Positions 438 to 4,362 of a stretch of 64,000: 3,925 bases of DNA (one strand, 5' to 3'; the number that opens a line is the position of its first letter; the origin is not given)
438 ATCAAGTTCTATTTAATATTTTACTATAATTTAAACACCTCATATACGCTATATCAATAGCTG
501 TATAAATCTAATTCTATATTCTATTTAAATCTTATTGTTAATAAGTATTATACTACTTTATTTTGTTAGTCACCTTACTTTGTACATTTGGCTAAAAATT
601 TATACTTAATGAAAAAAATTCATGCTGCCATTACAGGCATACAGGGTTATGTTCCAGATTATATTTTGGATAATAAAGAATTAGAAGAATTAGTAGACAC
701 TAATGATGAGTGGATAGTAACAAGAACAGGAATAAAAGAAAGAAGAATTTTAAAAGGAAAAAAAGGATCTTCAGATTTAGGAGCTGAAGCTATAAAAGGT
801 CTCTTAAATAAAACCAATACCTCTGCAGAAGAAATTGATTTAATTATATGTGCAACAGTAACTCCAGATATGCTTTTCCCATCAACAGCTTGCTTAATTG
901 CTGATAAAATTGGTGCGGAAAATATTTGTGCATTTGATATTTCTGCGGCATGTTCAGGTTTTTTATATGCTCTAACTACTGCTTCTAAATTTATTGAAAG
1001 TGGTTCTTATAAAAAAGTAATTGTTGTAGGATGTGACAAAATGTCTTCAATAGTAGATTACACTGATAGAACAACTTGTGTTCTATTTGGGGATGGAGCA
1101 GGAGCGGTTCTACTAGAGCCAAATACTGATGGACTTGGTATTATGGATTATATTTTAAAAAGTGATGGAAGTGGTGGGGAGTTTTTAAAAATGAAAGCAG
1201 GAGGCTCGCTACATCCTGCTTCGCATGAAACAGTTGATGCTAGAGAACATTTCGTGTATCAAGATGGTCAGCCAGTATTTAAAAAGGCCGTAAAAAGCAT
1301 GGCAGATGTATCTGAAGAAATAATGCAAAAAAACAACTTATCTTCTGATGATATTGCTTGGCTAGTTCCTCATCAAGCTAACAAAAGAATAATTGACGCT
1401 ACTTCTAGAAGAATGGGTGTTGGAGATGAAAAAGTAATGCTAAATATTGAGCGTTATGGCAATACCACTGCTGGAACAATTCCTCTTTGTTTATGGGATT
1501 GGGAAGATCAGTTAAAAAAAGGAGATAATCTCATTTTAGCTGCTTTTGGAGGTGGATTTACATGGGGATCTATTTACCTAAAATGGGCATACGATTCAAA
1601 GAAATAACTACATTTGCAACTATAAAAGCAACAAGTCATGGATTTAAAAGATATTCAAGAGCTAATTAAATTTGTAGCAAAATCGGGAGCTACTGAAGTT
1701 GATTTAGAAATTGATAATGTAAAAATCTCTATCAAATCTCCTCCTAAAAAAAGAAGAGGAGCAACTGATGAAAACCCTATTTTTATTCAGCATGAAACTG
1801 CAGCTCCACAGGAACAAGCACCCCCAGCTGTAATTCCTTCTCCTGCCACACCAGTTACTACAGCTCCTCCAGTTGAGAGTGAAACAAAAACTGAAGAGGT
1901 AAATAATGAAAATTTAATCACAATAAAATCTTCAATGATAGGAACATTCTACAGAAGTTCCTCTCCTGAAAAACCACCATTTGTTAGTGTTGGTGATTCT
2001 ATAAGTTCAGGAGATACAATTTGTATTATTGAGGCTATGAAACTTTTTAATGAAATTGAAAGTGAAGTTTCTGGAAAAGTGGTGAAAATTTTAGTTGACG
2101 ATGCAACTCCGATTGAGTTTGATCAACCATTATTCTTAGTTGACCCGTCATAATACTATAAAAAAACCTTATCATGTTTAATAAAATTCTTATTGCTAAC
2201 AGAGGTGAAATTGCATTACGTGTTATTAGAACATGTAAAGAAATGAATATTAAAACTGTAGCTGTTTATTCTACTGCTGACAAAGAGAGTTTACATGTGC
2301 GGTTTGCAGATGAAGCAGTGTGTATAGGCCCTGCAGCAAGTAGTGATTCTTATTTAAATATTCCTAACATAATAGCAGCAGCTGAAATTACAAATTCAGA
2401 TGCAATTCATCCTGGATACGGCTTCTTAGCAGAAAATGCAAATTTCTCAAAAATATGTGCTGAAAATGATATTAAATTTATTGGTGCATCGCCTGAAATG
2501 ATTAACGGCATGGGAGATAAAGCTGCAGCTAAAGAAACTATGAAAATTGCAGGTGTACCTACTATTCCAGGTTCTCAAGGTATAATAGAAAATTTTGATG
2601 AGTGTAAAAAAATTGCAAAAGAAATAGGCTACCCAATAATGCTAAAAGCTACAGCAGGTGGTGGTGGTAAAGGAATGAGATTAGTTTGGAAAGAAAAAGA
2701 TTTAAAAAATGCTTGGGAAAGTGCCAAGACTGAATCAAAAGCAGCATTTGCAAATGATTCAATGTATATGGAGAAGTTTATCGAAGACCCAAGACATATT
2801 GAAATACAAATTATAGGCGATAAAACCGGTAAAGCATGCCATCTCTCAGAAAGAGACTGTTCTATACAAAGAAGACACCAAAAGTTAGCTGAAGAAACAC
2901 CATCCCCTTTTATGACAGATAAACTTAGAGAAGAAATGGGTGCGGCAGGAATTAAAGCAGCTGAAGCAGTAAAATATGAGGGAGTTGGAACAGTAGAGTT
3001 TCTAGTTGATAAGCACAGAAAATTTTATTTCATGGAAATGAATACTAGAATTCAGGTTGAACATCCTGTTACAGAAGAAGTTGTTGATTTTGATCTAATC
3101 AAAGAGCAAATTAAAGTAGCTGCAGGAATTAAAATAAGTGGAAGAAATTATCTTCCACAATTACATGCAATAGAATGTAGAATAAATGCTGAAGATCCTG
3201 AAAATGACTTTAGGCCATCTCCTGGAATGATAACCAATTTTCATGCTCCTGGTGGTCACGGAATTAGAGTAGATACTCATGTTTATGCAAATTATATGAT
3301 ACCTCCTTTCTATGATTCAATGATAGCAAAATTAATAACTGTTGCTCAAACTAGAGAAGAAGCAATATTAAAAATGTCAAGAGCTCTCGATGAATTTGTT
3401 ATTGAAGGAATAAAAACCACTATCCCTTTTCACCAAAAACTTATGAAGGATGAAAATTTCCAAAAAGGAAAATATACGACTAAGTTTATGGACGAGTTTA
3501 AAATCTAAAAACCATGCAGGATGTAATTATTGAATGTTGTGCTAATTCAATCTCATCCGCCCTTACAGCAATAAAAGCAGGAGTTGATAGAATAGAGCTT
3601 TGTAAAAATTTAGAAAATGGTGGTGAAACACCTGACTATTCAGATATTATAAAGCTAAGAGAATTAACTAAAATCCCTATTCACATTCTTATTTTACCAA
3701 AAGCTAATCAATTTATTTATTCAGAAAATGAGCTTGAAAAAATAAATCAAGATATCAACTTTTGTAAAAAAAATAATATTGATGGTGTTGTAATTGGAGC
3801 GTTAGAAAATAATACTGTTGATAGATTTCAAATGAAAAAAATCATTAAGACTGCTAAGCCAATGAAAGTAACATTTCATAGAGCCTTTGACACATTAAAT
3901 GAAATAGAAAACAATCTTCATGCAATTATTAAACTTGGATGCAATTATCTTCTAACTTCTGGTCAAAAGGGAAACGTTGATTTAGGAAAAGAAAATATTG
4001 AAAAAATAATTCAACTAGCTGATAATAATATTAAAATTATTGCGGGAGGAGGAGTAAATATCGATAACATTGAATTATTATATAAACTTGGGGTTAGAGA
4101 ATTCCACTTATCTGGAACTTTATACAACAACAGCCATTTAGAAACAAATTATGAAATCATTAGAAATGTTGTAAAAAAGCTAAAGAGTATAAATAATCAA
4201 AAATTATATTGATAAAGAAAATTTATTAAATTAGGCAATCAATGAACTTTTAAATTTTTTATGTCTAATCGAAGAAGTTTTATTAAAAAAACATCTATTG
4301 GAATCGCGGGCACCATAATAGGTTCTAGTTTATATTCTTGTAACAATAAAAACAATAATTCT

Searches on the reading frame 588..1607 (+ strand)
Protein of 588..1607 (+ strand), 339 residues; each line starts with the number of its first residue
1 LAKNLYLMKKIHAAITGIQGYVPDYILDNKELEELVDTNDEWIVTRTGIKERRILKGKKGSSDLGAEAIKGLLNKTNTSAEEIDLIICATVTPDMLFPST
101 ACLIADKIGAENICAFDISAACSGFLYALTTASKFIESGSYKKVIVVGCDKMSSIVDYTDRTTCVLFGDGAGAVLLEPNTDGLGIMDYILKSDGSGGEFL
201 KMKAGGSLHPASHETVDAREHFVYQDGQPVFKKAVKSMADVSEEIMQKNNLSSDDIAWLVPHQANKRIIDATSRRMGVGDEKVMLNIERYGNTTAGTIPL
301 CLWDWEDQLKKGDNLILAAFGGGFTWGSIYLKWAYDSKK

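Call 62: search_protein_families(library=pfam, proteins=[window:588-1607:+], max_evalue=0.00001)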
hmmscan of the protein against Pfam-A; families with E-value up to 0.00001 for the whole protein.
window:588-1607:+ (339 aa): 3 families
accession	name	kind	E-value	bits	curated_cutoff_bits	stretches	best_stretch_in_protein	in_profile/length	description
PF08545.16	ACP_syn_III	-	9.8e-33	112.3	24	1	116-194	1-80/80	3-Oxoacyl-[acyl-carrier-protein (ACP)] synthase III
PF08541.16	ACP_syn_III_C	-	5.8e-31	106.9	26.6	1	246-333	1-90/90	3-Oxoacyl-[acyl-carrier-protein (ACP)] synthase III C terminal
PF00108.29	Thiolase_N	-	4.6e-11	43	26.4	1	46-156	8-119/260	Thiolase, N-terminal domain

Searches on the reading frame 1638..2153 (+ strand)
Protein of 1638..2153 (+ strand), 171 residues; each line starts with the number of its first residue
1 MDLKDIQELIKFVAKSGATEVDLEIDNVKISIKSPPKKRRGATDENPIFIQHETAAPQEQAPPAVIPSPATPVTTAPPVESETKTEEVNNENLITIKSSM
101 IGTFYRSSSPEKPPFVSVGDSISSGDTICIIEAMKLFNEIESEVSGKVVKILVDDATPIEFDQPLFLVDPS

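Call 62: search_protein_families(library=pfam, proteins=[window:1638-2153:+], max_evalue=0.00001)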
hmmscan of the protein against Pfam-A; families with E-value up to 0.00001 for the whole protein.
window:1638-2153:+ (171 aa): 1 family
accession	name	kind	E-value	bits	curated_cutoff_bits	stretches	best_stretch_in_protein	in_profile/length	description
PF00364.28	Biotin_lipoyl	-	7.6e-21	74.2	22.1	1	95-166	2-71/73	Biotin-requiring enzyme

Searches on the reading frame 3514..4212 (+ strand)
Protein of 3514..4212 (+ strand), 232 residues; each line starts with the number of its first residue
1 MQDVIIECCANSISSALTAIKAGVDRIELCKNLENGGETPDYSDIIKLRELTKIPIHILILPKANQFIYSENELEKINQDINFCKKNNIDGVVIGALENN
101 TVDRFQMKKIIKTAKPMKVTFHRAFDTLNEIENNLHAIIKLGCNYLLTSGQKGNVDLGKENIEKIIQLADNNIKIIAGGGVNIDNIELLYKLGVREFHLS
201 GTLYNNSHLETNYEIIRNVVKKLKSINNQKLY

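Call 62: search_protein_families(library=pfam, proteins=[window:3514-4212:+], max_evalue=0.00001)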
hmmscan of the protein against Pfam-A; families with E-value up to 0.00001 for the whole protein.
window:3514-4212:+ (232 aa): 1 family
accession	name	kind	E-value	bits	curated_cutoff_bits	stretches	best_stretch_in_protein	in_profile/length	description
PF03932.20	CutC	-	3.2e-58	197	23.3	1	5-201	2-200/202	CutC family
